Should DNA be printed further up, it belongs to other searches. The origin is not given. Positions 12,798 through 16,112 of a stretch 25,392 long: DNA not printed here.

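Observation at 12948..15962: Giant membrane-anchored SPFH + alkaline-phosphatase-superfamily phosphodiesterase + TPR protein.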

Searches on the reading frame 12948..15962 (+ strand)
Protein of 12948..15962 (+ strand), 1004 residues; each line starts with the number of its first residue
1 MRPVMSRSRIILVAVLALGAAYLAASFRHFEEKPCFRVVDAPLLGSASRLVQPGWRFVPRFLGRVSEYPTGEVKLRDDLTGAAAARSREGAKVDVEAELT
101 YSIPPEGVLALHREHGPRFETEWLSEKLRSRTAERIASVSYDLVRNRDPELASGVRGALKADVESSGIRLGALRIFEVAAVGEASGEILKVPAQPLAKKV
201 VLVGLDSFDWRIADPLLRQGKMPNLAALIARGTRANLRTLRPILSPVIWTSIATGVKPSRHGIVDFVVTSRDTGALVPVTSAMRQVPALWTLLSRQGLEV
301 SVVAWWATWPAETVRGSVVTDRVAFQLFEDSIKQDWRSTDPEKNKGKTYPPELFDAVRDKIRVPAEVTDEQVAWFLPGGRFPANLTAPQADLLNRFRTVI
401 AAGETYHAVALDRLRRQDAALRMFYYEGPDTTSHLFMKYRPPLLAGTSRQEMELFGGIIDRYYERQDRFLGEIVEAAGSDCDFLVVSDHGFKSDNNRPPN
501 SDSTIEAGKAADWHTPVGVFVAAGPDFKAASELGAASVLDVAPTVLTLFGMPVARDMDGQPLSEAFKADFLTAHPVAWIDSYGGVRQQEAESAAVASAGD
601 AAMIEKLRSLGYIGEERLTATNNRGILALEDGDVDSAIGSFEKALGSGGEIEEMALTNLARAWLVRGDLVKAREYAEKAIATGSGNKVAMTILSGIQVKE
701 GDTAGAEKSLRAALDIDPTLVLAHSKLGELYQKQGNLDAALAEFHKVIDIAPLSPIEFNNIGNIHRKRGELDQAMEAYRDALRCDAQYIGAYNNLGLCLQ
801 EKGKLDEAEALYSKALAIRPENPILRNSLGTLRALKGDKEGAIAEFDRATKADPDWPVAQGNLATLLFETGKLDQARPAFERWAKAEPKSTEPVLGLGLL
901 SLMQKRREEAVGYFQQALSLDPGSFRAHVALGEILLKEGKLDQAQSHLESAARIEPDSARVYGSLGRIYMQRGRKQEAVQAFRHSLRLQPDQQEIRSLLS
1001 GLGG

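Call 4: search_protein_families(library=pfam, proteins=[window:12948-15962:+], max_evalue=1)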
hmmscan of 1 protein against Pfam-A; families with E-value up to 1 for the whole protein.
window:12948-15962:+ (1004 aa): 41 families (the best 25 are shown)
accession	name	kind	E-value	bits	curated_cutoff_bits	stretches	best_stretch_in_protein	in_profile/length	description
PF07719.23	TPR_2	-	2.7e-56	183.5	27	8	791-822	3-34/34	Tetratricopeptide repeat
PF00515.34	TPR_1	-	1.1e-53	177.4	27.8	7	791-822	3-34/34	Tetratricopeptide repeat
PF13432.12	TPR_16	-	5.7e-44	148.6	32.7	7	930-991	2-63/65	Tetratricopeptide repeat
PF13181.12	TPR_8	-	7.6e-43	141.5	25.7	5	959-991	1-33/34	Tetratricopeptide repeat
PF14559.12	TPR_19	-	2.7e-41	140.2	25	6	902-961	2-61/68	Tetratricopeptide repeat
PF13414.12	TPR_11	-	1.3e-40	137.3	26.8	8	762-803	1-42/42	TPR repeat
PF13431.12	TPR_17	-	4.5e-36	120.5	24.4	6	913-945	1-33/34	Tetratricopeptide repeat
PF13424.12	TPR_12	-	1.7e-34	118.3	30.1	4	926-989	4-75/77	Tetratricopeptide repeat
PF13428.12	TPR_14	-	8.7e-29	97.5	23.5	7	926-967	2-43/44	Tetratricopeptide repeat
PF01663.27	Phosphodiest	-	6.6e-28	98.7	23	1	200-500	1-231/342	Type I phosphodiesterase / nucleotide pyrophosphatase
PF13176.12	TPR_7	-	4.9e-26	89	27.9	4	963-992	3-34/36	Tetratricopeptide repeat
PF13374.12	TPR_10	-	4.6e-23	80.9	27.5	5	791-819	4-32/42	Tetratricopeptide repeat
PF23914.1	TPR_CcmH_CycH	-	4.8e-19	69.2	42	4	955-996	46-87/158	Cytochrome c-type biogenesis protein H TPR domain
PF13174.12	TPR_6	-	1.2e-17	63.7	26.3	1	726-754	5-33/33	Tetratricopeptide repeat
PF24575.1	TPR_Slam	-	9.3e-17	61.8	35.2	2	831-878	55-102/104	Surface lipoprotein assembly modifier, N-terminal TPR repeats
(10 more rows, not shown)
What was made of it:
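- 13545..14672 (+): Alkaline-phosphatase-superfamily, NPP-like catalytic domain, residues 200-575. Pfam PF01663, 98.7 bits (call 4).
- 14802..15923 (+): TPR array, residues 619-992. Ten canonical 34-residue repeats lie in perfect register (653-992), preceded by one degenerate repeat (619-652). Pfam TPR_1 and TPR_2 at E 1e-53 to 1e-56 (call 4).
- On TPR repeat proteins: TPR_1 and TPR_2 at E 1e-53 to 1e-56 (call 4).
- Closest known: Nucleotide pyrophosphatase/phosphodiesterases. Same: Pfam PF01663 scores above threshold (call 4).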

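Call 5: search_protein_families(library=ncbifam, proteins=[window:12948-15962:+], max_evalue=1)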
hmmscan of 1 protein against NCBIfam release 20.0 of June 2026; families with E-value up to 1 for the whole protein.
window:12948-15962:+ (1004 aa): 49 families (the best 25 are shown)
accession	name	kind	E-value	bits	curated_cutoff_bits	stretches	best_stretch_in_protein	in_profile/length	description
TIGR02917.1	PEP_TPR_lipo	equivalog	9.3e-50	169.4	312.2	2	767-1000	341-574/899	XrtA/PEP-CTERM system TPR-repeat protein PrsT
TIGR02521.1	type_IV_pilW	equivalog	6e-45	153.6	154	4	699-839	43-185/234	type IV pilus biogenesis/stability protein PilW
NF040959.1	MamA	equivalog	2.1e-35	122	200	3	868-994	48-174/204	magnetosome protein MamA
NF033762.1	social_mot_Tgl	equivalog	3.1e-28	98.8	225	3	829-991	37-202/252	social motility TPR repeat lipoprotein Tgl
NF033920.0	C39_PA2778_fam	equivalog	4.4e-24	85.3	150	5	732-820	167-255/255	PA2778 family cysteine peptidase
NF033758.1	gliding_GltE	equivalog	3.1e-23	82.4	225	2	698-899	97-298/411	adventurous gliding motility TPR repeat lipoprotein GltE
TIGR00990.1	3a0801s09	subfamily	1.1e-21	77.2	757.25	2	597-824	309-543/615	mitochondrial import receptor subunit TOM70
TIGR02552.1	LcrH_SycD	equivalog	1.9e-21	76.2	104.8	4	866-959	27-120/136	SycD/LcrH family type III secretion system chaperone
TIGR03939.1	PGA_TPR_OMP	equivalog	1.3e-17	63.3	366.65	4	905-995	100-190/800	poly-beta-1,6 N-acetyl-D-glucosamine export porin PgaA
NF008520.0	PRK11447.1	equivalog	2.3e-17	62.1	858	3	932-994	276-338/1157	cellulose synthase complex outer membrane protein BcsC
NF008757.0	PRK11788.1-5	equivalog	4.4e-15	55.7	363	2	761-998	75-321/388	lipopolysaccharide assembly protein LapB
NF047507.1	TPR_BatC_Lepto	exception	3.2e-14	52.9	175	2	931-996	64-133/214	TPR repeat-containing protein BatC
NF008391.2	PRK11189.1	equivalog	4.7e-14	52.6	250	3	727-809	71-153/297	lipoprotein NlpI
NF052415.1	T3SS_chap_SctY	equivalog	4.8e-14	52.8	70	2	889-987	4-105/106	type III secretion apparatus assembly chaperone SctY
NF002725.1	PRK02603.1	equivalog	7.8e-14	52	143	3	758-810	75-134/173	photosystem I assembly protein Ycf3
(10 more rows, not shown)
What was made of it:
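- Closest known: Long TPR superhelices. Same: NCBIfam TPR-region similarity to PrsT and PilW is below their cut-offs (call 5).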

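Call 6: search_solved_structures(query=window:12948-15962:+, max_evalue=1)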
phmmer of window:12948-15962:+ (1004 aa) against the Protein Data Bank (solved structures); distinct sequences matched with E-value up to 1: 264 (the best 60 are shown).
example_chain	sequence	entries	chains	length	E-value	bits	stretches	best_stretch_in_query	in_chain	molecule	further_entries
9qhb_A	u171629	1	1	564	9.8e-73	248.9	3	656-994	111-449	Engineered tetratricopeptide repeat protein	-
7yeh_B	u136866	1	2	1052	1.7e-45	158.7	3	695-991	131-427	UDP-N-acetylglucosamine--peptide N-acetylglucosaminyltransferase 110 kDa subunit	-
7ntf_A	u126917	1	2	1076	2.4e-45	158.2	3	695-991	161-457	Isoform 1 of UDP-N-acetylglucosamine--peptide N-acetylglucosaminyltransferase 110 kDa subu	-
7yea_A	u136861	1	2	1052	2.5e-45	158.2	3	695-990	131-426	UDP-N-acetylglucosamine--peptide N-acetylglucosaminyltransferase 110 kDa subunit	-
1w3b_A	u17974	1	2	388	7.5e-41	143.3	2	695-968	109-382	UDP-N-ACETYLGLUCOSAMINE--PEPTIDE N-ACETYLGLUCOSAMINYLTRANSFERASE 110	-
6eou_A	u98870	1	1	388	1.4e-40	142.5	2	695-968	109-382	UDP-N-acetylglucosamine--peptide N-acetylglucosaminyltransferase 110 kDa subunit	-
8bu0_A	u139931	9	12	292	4.4e-39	137.5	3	711-821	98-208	Consensus tetratricopeptide repeat protein | Crystal structure of an 8-repeat consensus TPR superhelix with Zinc. | Monomer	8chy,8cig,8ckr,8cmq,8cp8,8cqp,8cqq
9qhc_A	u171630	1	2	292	2.2e-36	128.5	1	656-937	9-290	Engineered tetratricopeptide repeat protein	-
7y4i_A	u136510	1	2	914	3.8e-29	104.6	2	722-994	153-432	Probable UDP-N-acetylglucosamine--peptide N-acetylglucosaminyltransferase SPINDLY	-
8dtf_A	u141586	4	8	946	4.2e-29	104.4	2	723-994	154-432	Probable UDP-N-acetylglucosamine--peptide N-acetylglucosaminyltransferase SPINDLY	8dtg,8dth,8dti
9gzg_A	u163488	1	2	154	1e-24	89.9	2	723-815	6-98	Engineered CTPR protein with glutamic acids for conductivity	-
7obi_A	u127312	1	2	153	1.1e-21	79.9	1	655-799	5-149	CTPR-rv4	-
5npr_A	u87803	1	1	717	1.4e-20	76.2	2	758-888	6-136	UDP-N-acetylglucosamine--peptide N-acetylglucosaminyltransferase 110 kDa subunit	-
8ch0_A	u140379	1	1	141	1.5e-18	69.6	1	692-820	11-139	Consensus tetratricopeptide repeat protein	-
2fo7_A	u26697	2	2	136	2.1e-18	69.1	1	695-820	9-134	SYNTHETIC CONSENSUS TPR PROTEIN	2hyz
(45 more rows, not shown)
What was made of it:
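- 14802..15923 (+): PDB hits to the OGT TPR and to consensus TPR proteins (call 6).
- Closest known: Long TPR superhelices. Same: Best PDB sequence hits are the OGT TPR (E 1e-45) and consensus TPRs (call 6).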

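Call 57: list_cluster_members(proteins=[window:12948-15962:+, window:12960-15962:+, P0001])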
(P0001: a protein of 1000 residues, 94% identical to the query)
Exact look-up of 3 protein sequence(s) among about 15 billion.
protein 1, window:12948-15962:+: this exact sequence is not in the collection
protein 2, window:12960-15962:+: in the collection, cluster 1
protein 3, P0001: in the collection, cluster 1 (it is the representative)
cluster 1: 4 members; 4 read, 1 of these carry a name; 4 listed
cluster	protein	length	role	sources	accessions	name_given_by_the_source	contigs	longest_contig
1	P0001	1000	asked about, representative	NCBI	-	-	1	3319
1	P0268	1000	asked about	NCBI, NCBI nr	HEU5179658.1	MAG TPA: tetratricopeptide repeat protein [Candidatus Polarisedimenticolia bacterium] | tetratricopeptide repeat protein [Candidatus Polarisedimenticolia bacterium]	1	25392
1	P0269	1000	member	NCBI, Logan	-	-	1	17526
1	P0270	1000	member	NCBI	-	-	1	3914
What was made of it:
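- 12948..15962 (+): Whole gene: 1004 codons from the first ATG. The deposited and more likely start is ATG 12960, giving a 1000-aa product, HEU5179658.1. Exact-sequence look-up finds only the 12960 version in the collection (call 57).
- The identical protein is deposited independently (call 57).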
